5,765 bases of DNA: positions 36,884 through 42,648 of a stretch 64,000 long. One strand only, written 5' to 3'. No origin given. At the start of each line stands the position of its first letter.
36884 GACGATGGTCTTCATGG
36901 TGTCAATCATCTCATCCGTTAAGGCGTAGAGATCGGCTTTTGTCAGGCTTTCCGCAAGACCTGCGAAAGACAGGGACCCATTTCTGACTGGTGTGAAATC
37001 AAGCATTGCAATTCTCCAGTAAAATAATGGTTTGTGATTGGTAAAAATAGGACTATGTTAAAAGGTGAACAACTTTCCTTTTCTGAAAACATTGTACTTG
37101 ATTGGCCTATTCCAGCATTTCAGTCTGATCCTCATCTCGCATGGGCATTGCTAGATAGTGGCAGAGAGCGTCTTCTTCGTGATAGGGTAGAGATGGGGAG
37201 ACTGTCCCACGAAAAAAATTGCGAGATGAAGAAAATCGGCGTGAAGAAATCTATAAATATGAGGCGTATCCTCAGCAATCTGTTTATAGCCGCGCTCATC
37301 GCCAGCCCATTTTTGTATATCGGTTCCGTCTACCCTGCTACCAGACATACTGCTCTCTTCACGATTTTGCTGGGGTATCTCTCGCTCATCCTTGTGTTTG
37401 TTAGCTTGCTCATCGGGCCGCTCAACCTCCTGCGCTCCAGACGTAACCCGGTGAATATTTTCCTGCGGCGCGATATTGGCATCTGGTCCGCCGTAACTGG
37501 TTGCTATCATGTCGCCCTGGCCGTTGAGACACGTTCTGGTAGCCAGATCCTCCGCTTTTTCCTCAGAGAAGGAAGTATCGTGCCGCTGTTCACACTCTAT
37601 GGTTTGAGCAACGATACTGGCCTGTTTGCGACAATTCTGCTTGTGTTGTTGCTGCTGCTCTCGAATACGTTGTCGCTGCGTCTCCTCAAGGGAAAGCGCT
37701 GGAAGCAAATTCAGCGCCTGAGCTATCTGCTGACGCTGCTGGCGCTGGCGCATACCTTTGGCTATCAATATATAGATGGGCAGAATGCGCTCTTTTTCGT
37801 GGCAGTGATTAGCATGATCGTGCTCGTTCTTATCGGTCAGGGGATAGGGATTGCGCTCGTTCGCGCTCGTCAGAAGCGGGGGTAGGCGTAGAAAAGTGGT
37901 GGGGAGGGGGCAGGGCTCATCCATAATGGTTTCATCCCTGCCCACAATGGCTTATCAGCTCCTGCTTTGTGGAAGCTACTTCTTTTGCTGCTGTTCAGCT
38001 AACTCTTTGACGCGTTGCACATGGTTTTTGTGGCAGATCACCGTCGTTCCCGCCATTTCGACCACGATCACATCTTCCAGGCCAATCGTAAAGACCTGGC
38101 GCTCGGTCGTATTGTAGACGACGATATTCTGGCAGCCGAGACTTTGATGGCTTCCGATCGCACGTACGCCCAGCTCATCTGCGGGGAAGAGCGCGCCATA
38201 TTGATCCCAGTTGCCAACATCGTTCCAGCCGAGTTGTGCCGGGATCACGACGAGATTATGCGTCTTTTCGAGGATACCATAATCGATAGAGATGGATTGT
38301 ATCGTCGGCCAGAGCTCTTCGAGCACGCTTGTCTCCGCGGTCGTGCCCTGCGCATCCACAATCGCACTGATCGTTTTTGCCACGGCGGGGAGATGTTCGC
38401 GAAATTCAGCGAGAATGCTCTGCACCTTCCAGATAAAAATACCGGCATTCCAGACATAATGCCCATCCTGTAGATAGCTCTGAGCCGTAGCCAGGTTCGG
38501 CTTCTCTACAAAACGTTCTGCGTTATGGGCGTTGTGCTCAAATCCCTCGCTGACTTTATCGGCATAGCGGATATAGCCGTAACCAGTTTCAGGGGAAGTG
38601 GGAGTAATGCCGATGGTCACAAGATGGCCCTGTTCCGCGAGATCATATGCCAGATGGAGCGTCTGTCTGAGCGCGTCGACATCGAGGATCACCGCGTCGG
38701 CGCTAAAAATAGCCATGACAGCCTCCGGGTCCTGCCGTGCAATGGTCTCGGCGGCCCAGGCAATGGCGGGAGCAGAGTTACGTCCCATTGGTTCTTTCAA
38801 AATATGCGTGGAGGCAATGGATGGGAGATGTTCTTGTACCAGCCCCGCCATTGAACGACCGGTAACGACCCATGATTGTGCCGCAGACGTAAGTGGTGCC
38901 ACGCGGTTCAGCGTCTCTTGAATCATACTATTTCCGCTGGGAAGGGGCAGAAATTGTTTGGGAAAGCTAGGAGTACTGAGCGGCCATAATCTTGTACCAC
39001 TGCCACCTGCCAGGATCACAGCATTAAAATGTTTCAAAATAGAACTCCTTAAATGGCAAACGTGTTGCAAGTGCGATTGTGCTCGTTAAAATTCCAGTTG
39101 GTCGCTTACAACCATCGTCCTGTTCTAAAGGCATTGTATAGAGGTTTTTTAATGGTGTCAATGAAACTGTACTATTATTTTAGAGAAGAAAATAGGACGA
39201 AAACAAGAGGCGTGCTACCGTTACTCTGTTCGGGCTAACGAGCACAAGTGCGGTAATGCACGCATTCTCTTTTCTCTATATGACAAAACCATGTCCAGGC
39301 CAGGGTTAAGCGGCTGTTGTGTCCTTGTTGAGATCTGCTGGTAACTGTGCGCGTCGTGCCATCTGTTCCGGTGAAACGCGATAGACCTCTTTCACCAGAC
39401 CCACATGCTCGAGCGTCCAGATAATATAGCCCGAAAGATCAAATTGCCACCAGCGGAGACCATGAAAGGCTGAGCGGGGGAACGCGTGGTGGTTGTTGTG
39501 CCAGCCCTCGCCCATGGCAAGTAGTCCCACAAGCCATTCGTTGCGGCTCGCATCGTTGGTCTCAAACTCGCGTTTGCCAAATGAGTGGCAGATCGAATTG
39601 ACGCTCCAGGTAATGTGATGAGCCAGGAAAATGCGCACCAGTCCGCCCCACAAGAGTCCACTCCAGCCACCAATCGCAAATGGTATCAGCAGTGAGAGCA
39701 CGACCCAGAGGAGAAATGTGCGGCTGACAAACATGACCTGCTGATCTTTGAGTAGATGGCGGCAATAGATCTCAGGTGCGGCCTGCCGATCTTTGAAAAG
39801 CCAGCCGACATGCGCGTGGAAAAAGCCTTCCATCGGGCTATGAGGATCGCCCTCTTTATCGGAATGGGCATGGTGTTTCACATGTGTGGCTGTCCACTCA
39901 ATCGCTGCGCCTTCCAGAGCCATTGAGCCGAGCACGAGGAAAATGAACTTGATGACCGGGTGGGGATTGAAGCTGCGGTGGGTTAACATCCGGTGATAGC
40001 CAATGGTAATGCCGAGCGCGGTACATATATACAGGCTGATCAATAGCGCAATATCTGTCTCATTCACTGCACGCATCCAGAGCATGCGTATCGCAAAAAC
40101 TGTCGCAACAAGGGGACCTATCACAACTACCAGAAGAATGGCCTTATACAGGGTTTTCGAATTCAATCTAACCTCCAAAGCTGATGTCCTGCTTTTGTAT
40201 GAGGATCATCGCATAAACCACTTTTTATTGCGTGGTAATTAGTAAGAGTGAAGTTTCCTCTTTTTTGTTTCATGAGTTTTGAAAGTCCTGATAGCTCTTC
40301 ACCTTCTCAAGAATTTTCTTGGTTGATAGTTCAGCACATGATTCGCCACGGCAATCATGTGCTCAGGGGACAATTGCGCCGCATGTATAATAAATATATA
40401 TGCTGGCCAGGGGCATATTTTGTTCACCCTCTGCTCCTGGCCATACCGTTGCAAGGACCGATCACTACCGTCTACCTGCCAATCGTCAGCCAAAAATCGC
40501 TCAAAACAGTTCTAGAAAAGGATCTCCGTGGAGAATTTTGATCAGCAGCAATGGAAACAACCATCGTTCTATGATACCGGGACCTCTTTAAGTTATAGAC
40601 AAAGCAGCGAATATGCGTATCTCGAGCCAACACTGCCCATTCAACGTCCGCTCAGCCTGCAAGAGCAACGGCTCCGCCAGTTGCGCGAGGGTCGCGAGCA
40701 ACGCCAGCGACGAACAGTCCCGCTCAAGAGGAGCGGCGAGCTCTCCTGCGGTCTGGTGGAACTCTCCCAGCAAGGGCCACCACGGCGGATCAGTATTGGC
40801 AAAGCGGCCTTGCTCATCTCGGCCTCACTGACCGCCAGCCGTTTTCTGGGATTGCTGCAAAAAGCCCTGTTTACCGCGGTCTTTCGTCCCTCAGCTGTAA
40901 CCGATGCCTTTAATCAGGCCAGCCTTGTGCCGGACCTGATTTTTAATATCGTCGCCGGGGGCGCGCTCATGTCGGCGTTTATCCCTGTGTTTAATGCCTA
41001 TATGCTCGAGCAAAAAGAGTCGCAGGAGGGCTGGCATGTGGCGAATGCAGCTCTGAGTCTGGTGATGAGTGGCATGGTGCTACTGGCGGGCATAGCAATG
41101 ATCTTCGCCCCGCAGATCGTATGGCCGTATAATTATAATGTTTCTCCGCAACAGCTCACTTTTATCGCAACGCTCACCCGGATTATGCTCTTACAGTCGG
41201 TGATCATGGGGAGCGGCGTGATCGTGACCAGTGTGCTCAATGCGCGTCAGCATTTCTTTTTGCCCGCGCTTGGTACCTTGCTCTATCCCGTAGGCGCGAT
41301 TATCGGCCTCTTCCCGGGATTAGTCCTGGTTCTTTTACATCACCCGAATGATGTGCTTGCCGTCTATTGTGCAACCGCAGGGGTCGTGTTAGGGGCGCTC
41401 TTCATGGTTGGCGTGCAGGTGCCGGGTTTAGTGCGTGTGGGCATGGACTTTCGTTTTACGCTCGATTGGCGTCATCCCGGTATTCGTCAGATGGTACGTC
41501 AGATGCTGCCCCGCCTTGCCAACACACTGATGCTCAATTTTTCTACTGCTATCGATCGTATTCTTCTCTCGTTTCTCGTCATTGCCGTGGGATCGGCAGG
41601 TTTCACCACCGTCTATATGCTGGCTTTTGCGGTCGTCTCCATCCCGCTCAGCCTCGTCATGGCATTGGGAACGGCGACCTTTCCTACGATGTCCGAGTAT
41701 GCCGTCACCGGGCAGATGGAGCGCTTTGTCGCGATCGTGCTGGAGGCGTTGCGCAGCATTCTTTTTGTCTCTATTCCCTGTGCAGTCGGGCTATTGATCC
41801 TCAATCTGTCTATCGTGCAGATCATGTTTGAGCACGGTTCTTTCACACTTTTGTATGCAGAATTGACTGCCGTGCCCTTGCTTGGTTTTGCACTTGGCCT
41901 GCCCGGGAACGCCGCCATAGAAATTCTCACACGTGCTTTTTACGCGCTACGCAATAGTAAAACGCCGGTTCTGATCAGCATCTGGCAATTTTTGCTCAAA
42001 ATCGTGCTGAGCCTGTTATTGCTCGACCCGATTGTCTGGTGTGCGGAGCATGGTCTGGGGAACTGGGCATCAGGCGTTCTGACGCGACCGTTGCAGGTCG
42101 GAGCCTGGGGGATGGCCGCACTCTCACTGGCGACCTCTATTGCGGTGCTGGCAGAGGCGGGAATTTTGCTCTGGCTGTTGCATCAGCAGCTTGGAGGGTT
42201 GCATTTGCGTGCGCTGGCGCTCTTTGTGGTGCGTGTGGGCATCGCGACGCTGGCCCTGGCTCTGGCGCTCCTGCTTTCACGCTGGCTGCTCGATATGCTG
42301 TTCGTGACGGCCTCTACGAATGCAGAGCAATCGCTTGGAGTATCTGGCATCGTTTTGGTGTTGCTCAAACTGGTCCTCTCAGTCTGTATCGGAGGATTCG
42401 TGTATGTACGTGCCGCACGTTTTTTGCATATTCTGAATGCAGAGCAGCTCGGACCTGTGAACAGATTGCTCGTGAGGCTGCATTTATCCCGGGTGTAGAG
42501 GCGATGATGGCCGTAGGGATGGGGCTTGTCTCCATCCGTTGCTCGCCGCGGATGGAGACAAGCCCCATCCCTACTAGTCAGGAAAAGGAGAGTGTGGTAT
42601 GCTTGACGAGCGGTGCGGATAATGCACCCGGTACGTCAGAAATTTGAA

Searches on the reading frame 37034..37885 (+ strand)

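Call 33: search_protein_families(library=pfam, proteins=[window:37034-37885:+])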
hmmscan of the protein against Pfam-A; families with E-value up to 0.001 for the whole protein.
window:37034-37885:+ (283 aa): 1 family
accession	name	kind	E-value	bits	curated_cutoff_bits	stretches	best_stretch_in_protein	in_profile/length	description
PF01794.25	Ferric_reduct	-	1.5e-06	28.7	28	1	113-237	1-120/121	Ferric reductase like transmembrane component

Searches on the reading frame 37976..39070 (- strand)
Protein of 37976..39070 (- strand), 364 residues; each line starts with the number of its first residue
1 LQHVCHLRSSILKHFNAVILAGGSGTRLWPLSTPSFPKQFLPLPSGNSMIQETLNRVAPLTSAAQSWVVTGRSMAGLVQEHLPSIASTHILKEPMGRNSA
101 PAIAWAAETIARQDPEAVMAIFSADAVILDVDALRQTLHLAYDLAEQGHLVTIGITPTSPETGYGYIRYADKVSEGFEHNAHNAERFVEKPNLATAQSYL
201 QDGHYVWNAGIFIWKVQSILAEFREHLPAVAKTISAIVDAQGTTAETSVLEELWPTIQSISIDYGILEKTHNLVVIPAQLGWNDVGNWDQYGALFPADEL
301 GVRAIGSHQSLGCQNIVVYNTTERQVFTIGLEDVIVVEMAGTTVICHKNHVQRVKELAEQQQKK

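Call 33: search_protein_families(library=pfam, proteins=[window:37976-39070:-])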
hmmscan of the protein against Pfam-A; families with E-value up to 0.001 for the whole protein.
window:37976-39070:- (364 aa): 3 families
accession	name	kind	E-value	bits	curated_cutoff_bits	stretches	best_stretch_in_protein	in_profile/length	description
PF00483.29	NTP_transferase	-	4.8e-47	161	21.2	1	17-293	2-237/245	Nucleotidyl transferase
PF22640.1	ManC_GMP_beta-helix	-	2.8e-09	37.2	27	1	312-360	7-54/55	MannoseP isomerase/GMP-like beta-helix domain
PF12804.13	NTP_transf_3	-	3.5e-09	37.5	27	1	17-141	1-111/160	MobA-like NTP transferase domain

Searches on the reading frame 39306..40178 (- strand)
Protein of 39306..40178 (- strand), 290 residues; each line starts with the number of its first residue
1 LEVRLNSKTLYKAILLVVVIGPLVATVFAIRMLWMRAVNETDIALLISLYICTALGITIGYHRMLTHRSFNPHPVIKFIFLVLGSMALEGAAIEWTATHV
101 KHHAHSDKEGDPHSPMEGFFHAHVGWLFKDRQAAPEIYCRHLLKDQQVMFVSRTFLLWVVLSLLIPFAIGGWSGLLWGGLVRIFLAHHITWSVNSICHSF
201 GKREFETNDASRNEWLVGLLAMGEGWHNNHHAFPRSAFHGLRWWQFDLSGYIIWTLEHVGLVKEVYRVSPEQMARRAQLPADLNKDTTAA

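Call 33: search_protein_families(library=pfam, proteins=[window:39306-40178:-])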
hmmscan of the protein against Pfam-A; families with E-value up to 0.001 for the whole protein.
window:39306-40178:- (290 aa): 1 family
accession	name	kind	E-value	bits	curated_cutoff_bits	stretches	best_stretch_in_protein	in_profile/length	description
PF00487.30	FA_desaturase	-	1.6e-20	74.4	29.7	1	46-245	7-230/253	Fatty acid desaturase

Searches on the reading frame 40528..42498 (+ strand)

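Call 33: search_protein_families(library=pfam, proteins=[window:40528-42498:+])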
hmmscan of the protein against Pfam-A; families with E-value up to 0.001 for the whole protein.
window:40528-42498:+ (656 aa): 1 family
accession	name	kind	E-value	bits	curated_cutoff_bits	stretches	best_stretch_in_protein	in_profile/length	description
PF03023.19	MurJ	-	9.8e-62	209.5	27.4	1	119-586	5-435/451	Lipid II flippase MurJ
